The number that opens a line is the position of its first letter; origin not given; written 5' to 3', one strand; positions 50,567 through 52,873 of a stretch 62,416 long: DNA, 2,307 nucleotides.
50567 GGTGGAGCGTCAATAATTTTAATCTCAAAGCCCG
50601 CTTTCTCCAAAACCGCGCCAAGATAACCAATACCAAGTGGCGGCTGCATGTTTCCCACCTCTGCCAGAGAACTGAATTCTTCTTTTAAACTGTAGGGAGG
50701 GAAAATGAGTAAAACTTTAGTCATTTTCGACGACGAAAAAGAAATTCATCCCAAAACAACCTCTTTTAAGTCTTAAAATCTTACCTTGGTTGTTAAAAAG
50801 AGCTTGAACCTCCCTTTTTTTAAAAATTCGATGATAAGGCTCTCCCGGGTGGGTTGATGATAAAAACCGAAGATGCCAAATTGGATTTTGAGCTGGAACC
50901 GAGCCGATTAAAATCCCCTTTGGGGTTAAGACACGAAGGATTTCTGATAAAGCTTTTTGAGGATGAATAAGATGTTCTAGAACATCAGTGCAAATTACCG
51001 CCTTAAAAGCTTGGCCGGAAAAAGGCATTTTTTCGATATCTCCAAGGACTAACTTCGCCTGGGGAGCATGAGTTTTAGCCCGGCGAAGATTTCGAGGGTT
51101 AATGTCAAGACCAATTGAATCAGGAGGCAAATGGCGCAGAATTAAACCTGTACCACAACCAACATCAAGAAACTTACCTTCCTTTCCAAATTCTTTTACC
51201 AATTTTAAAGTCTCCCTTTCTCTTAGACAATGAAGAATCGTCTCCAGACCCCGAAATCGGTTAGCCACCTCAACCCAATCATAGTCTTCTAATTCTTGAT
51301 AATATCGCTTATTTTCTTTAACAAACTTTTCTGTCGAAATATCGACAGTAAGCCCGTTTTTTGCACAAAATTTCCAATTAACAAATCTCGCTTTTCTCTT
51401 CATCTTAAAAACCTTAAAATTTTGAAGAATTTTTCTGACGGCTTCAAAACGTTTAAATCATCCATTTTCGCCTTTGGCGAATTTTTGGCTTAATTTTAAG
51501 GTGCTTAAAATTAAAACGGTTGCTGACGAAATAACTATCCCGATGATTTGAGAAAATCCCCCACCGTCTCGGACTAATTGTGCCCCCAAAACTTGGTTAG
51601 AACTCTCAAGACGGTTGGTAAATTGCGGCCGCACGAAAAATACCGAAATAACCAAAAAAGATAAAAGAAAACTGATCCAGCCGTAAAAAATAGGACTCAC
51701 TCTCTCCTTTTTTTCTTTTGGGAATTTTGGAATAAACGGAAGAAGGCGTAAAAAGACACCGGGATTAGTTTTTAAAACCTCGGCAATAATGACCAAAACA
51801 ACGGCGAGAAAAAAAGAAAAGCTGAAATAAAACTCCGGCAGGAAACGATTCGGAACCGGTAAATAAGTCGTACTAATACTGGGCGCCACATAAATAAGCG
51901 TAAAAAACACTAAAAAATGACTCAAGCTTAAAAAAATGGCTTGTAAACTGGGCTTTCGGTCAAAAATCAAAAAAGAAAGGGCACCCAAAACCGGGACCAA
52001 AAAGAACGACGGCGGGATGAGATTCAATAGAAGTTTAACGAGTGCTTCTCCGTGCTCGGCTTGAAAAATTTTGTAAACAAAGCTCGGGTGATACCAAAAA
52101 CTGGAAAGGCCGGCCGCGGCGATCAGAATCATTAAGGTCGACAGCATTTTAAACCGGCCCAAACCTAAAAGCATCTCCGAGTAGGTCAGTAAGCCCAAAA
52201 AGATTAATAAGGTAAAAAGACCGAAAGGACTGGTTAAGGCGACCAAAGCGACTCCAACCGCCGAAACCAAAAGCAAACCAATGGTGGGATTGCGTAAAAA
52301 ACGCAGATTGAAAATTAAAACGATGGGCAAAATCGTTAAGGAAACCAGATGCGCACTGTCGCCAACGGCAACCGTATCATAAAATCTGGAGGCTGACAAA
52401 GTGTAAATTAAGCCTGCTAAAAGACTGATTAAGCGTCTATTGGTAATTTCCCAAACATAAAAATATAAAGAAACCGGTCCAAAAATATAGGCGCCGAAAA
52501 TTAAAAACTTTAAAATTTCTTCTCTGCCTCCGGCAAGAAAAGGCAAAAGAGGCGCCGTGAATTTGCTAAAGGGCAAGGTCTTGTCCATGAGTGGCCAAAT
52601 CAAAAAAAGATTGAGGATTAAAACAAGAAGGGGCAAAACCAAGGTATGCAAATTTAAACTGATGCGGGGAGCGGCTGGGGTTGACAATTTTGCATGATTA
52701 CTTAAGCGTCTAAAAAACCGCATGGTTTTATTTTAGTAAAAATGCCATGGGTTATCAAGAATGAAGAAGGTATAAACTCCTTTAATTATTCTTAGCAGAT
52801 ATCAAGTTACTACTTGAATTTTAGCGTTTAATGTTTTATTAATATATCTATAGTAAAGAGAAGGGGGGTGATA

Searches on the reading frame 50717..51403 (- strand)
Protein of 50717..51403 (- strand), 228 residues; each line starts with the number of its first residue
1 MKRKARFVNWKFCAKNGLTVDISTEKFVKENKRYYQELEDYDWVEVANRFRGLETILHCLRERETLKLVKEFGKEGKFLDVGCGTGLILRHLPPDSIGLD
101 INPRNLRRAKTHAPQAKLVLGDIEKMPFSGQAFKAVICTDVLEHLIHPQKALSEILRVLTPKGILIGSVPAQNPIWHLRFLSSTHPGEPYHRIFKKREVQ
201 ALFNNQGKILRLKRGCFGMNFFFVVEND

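Call 5: search_protein_families(library=pfam, proteins=[window:50717-51403:-], max_evalue=0.01)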
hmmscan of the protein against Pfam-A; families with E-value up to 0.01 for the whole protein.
window:50717-51403:- (228 aa): 8 families
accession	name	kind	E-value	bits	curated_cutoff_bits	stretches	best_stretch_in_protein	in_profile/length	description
PF08241.18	Methyltransf_11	-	2.3e-22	79.9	21.2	1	79-166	1-94/95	Methyltransferase domain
PF13649.12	Methyltransf_25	-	1e-17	65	27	1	79-163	2-97/97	Methyltransferase domain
PF13847.12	Methyltransf_31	-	5.8e-17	62.2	27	1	74-171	3-113/145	Methyltransferase domain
PF13489.12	Methyltransf_23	-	1.5e-16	61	27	1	63-205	11-156/164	Methyltransferase domain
PF08242.18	Methyltransf_12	-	6.5e-13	49.7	30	1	79-165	1-98/98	Methyltransferase domain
PF07021.18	MetW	-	3e-05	24.2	21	1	64-159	2-102/193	Methionine biosynthesis protein MetW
PF01209.24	Ubie_methyltran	-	0.00048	20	20.1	1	74-165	47-149/233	ubiE/COQ5 methyltransferase family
PF05401.17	NodS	-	0.0055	17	24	1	62-167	31-144/201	Nodulation protein S (NodS)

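Call 6: search_protein_families(library=ncbifam, proteins=[window:50717-51403:-], max_evalue=0.01)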
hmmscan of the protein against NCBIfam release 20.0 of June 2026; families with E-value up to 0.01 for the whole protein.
window:50717-51403:- (228 aa): 31 families (the best 25 are shown)
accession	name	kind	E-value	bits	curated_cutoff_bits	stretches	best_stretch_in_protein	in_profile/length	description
NF045667.1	MTase_DVU1556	equivalog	1.1e-18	67.5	155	1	71-167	19-119/213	DVU_1556 family methyltransferase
TIGR02072.1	BioC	equivalog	2.3e-16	60.4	184.95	1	67-221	25-185/244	malonyl-ACP O-methyltransferase BioC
TIGR01983.1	UbiG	equivalog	9.3e-12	44.7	102.95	1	73-168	48-152/228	bifunctional 2-polyprenyl-6-hydroxyphenol methylase/3-demethylubiquinol 3-O-methyltransferase UbiG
TIGR01934.1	MenG_MenH_UbiE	subfamily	4.5e-11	42.5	158.35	1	62-166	28-140/223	ubiquinone/menaquinone biosynthesis methyltransferase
NF045825.1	FAmtase_mtf2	equivalog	4.2e-10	39.3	400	1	77-166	61-157/248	fatty-acid O-methyltransferase Mtf2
NF045823.1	PthPhpthDimycoMt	equivalog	5.8e-10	38.8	300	1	79-166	71-165/256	phthiotriol/phenolphthiotriol dimycocerosates methyltransferase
NF001244.0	PRK00216.1-5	equivalog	3.3e-09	36.4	216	1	62-165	37-151/236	bifunctional demethylmenaquinone methyltransferase/2-methoxy-6-polyprenyl-1,4-benzoquinol methylase UbiE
NF047649.1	MTase_UXPK_star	exception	2.9e-08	33.1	460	1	78-166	81-180/283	methyltransferase/UXPK-star double selenoprotein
NF007610.0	PRK10258.1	equivalog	4.5e-08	32.7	342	1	76-168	44-139/251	malonyl-ACP O-methyltransferase BioC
TIGR04345.1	ovoA_Cterm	equivalog_domain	1.5e-06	27.9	170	1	119-168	121-170/242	putative 4-mercaptohistidine N1-methyltransferase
NF001241.0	PRK00216.1-2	equivalog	2.5e-06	27.3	327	1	71-166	48-146/231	demethylmenaquinone methyltransferase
NF043040.1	corrin_prot_MT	hypoth_equivalog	2.9e-06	26.9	180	1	68-166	34-146/216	corrinoid protein-associated methyltransferase CpaM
NF052510.1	methyltran_MpqE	exception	6.6e-06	25.7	335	1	57-166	30-150/234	methyl-plastoquinone biosynthesis methyltransferase MpqE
NF041537.1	ArsM_AhpD_UU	exception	7.7e-06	24.9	510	1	77-166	79-179/345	arsenite methyltransferase/AhpD domain selenoprotein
NF040539.1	AST_met_ArsM_2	exception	8.1e-06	25.9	240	1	75-166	57-162/262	putative arsinothricin biosynthesis methyltransferase ArsM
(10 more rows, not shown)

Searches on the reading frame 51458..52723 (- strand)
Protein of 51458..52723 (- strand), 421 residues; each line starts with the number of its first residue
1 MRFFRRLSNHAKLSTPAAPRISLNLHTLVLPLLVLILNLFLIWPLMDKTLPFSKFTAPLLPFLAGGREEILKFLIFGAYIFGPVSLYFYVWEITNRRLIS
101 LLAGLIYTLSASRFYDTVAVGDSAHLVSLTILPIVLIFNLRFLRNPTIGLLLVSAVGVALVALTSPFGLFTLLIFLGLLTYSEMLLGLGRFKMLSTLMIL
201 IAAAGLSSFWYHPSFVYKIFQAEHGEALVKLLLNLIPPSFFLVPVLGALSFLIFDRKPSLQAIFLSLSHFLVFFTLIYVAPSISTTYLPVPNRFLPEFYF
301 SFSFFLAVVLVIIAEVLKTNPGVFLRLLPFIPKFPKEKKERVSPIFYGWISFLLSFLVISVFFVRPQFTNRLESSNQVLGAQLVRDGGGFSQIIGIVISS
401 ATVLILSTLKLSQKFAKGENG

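Call 5: search_protein_families(library=pfam, proteins=[window:51458-52723:-], max_evalue=0.01)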
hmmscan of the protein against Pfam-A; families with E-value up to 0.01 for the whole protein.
window:51458-52723:- (421 aa): 0 families

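Call 6: search_protein_families(library=ncbifam, proteins=[window:51458-52723:-], max_evalue=0.01)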
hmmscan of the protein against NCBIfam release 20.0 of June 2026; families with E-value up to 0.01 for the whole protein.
window:51458-52723:- (421 aa): 0 families
